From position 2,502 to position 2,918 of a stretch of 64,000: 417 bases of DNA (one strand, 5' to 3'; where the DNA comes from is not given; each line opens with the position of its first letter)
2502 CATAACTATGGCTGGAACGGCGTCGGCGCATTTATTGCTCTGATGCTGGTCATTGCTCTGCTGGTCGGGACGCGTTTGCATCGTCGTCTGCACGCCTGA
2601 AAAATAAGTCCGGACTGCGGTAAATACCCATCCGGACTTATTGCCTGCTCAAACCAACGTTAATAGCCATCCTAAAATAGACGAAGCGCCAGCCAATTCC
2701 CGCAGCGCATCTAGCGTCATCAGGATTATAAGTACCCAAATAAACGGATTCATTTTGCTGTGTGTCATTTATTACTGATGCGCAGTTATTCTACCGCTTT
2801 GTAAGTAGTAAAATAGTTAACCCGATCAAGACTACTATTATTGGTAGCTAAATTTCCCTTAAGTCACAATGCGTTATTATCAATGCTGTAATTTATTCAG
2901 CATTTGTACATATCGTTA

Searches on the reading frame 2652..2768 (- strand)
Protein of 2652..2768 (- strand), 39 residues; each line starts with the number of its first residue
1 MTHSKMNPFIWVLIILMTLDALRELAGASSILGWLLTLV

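Call 21: search_protein_families(library=ncbifam, proteins=[window:2652-2768:-], max_evalue=1)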
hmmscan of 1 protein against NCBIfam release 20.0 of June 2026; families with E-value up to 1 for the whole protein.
seq(39 aa): 1 family
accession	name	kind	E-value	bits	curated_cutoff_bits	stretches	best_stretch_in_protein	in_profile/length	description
NF033695.1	trnsprt_adja_30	subfamily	1.2e-17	63.3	35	1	6-34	1-29/30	KPN_01571 family protein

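Call 57: list_cluster_members(proteins=[window:2652-2768:-, window:2652-2753:-, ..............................])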
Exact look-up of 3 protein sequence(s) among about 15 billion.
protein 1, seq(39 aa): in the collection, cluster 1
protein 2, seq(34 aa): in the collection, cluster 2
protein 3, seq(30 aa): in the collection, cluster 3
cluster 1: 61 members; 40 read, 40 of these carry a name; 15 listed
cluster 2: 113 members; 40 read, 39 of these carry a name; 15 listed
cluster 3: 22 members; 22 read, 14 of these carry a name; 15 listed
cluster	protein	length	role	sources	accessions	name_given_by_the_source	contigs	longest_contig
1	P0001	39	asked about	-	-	KPN_01571 family protein [Escherichia coli] | Uncharacterized protein n=12 Tax=Enterobacteriaceae TaxID=543 RepID=A0A1X7B043_ECOLX | hypothetical protein ECOK1_1714 [Escherichia coli IHE3034]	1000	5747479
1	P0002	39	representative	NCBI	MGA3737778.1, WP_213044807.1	KPN_01571 family protein [Escherichia coli]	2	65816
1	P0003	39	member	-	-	TPA: KPN_01571 family protein [Escherichia coli] | hypothetical protein HMPREF9552_05578 [Escherichia coli MS 198-1] | status=active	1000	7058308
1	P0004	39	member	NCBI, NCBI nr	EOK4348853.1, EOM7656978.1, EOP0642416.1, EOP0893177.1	KPN_01571 family protein [Escherichia coli]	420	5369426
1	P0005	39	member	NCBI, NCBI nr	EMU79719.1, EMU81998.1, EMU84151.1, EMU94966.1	TPA: KPN_01571 family protein [Escherichia coli] | hypothetical protein ECMP0210179_1749 [Escherichia coli MP021017.9]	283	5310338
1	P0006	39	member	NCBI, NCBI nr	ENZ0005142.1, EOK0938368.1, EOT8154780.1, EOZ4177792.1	KPN_01571 family protein [Escherichia coli]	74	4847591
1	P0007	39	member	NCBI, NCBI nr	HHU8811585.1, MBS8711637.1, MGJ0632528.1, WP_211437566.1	KPN_01571 family protein [Escherichia coli]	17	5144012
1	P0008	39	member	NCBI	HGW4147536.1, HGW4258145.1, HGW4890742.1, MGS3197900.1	KPN_01571 family protein [Escherichia coli]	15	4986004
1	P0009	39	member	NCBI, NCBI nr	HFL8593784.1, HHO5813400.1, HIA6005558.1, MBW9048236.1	KPN_01571 family protein [Escherichia coli]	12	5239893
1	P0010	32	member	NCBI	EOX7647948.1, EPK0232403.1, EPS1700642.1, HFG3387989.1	KPN_01571 family protein [Escherichia coli]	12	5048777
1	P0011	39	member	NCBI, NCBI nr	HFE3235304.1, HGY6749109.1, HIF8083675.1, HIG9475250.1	KPN_01571 family protein [Escherichia coli]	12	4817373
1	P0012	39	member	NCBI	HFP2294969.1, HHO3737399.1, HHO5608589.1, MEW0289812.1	KPN_01571 family protein [Escherichia coli]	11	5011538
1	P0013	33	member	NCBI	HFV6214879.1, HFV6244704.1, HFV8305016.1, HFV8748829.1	TPA: KPN_01571 family protein, partial [Escherichia coli]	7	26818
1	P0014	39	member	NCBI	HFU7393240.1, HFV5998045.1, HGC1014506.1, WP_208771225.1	TPA: KPN_01571 family protein [Escherichia coli]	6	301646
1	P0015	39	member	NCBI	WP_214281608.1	KPN_01571 family protein [Escherichia coli]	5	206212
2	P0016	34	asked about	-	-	KPN_01571 family protein [Escherichia coli] | hypothetical protein ERLG_02052 [Escherichia coli H263]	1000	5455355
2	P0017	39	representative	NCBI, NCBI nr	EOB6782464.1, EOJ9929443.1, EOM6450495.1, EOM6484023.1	KPN_01571 family protein [Escherichia coli] | hypothetical protein AB46_1794 [Escherichia coli 3-267-03_S1_C2]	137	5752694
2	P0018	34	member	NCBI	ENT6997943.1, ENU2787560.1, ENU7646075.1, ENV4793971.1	KPN_01571 family protein [Escherichia coli]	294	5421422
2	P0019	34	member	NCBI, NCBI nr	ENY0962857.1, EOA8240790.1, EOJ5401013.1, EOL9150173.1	TPA: KPN_01571 family protein [Escherichia coli] | KPN_01571 family protein [Escherichia coli]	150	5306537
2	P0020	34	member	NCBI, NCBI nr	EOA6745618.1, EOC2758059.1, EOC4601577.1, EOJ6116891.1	KPN_01571 family protein [Escherichia coli]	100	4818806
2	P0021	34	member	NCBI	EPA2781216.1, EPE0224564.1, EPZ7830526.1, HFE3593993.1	TPA: KPN_01571 family protein [Escherichia coli]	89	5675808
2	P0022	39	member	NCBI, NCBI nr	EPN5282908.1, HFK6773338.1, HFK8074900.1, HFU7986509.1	TPA: KPN_01571 family protein [Escherichia coli] | KPN_01571 family protein [Escherichia coli]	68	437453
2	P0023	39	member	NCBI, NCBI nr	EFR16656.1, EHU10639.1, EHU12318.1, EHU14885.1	KPN_01571 family protein [Escherichia coli] | hypothetical protein EC236275_2467 [Escherichia coli 2362-75]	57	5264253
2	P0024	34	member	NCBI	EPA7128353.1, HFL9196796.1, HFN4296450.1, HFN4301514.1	TPA: KPN_01571 family protein [Escherichia coli]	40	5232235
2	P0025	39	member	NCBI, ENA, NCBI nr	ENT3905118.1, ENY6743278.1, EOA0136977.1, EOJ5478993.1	TPA: KPN_01571 family protein [Shigella flexneri] | hypothetical protein [Escherichia coli]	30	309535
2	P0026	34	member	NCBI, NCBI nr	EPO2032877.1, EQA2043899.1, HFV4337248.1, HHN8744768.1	TPA: KPN_01571 family protein [Escherichia coli] | KPN_01571 family protein [Escherichia coli]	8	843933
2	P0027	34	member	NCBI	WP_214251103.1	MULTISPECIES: KPN_01571 family protein [unclassified Escherichia]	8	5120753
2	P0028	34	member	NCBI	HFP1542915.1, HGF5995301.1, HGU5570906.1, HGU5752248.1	TPA: KPN_01571 family protein [Escherichia coli]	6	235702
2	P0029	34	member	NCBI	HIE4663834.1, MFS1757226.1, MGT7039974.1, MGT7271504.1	KPN_01571 family protein [Escherichia coli]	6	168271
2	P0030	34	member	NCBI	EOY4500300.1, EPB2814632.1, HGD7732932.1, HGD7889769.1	TPA: KPN_01571 family protein [Escherichia coli]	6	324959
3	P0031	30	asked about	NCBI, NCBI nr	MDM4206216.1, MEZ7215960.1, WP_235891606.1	KPN_01571 family protein [Klebsiella spallanzanii]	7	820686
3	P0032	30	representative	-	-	TPA: KPN_01571 family protein [Klebsiella michiganensis] | KPN_01571 family protein n=1 Tax=Klebsiella michiganensis TaxID=1134687 ... | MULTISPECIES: hypothetical protein [Klebsiella]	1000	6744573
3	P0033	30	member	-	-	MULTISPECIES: KPN_01571 family protein [Klebsiella] | hypothetical protein | KPN_01571 family protein n=1 Tax=Klebsiella oxytoca TaxID=571 RepID=A0A163YVL4_KLEOX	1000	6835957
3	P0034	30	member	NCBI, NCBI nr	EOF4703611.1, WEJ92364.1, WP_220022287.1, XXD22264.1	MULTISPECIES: KPN_01571 family protein [Klebsiella]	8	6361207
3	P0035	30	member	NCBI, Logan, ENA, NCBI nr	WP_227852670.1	KPN_01571 family protein [Klebsiella oxytoca]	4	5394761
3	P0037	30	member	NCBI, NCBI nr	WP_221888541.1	KPN_01571 family protein [Klebsiella huaxiensis]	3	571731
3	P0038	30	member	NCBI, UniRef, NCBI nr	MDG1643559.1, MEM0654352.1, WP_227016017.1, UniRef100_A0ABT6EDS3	KPN_01571 family protein [Klebsiella huaxiensis] | KPN_01571 family protein n=1 Tax=Klebsiella huaxiensis TaxID=2153354 ... | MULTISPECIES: KPN_01571 family protein [Klebsiella]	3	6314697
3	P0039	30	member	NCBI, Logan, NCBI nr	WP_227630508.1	KPN_01571 family protein [Klebsiella oxytoca]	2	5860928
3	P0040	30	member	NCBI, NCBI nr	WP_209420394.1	KPN_01571 family protein [Klebsiella michiganensis]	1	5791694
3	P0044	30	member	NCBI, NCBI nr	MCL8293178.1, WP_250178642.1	KPN_01571 family protein [Klebsiella oxytoca]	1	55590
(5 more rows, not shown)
